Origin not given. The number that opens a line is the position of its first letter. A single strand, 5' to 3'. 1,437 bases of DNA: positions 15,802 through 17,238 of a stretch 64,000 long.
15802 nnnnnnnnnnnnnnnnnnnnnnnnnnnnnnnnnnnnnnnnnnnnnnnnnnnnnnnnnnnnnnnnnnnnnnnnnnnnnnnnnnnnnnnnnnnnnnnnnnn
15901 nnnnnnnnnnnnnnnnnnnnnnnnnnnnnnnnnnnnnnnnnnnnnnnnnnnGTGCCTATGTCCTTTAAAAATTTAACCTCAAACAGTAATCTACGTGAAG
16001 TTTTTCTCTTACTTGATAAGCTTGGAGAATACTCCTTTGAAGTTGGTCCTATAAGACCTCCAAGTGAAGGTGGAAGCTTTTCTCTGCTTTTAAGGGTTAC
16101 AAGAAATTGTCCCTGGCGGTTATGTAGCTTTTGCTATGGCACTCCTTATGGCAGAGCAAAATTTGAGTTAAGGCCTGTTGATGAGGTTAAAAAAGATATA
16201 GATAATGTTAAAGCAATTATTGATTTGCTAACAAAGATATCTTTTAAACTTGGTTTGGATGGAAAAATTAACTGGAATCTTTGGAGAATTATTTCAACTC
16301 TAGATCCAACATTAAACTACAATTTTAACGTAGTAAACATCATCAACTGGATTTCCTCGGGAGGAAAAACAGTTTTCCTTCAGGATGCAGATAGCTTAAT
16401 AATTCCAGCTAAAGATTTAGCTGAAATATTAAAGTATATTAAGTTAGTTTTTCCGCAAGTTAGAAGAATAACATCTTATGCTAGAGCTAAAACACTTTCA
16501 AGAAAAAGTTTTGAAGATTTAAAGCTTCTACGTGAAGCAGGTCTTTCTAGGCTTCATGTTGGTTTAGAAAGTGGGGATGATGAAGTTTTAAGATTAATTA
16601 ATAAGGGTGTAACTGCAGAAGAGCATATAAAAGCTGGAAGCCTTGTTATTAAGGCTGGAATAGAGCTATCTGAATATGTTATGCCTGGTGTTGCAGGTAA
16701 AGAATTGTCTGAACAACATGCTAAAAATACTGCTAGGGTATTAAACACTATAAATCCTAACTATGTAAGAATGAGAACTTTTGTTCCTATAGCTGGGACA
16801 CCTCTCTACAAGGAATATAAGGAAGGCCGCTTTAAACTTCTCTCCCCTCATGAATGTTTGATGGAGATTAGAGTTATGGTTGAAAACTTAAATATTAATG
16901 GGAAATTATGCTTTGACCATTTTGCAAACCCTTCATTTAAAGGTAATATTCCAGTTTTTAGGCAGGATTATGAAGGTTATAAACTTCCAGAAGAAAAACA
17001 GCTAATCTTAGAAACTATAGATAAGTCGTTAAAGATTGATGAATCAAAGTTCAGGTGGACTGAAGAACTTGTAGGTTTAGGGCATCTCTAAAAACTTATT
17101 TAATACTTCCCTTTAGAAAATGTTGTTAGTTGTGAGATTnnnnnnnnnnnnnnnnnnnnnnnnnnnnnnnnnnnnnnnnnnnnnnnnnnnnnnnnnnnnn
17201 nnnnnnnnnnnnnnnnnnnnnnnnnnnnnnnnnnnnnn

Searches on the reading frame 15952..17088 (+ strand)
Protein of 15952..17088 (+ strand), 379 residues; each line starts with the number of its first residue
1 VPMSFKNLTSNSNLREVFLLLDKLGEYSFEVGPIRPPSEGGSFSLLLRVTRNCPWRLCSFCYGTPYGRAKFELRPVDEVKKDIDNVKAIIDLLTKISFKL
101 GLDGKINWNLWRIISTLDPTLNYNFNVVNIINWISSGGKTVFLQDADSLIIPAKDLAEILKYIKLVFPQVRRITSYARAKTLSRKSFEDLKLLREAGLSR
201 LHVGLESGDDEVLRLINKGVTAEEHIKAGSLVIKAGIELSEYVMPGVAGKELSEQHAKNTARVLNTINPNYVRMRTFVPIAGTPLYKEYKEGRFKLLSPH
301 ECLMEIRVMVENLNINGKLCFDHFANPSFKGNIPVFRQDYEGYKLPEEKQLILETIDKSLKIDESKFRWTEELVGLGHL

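Call 85: search_protein_families(library=pfam, proteins=[window:15952-17088:+], max_evalue=0.00001)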
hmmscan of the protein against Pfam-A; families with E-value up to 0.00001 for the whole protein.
window:15952-17088:+ (379 aa): 1 family
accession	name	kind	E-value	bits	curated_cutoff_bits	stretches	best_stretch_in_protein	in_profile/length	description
PF04055.27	Radical_SAM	-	4e-17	63.3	29.5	1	135-249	43-153/166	Radical SAM superfamily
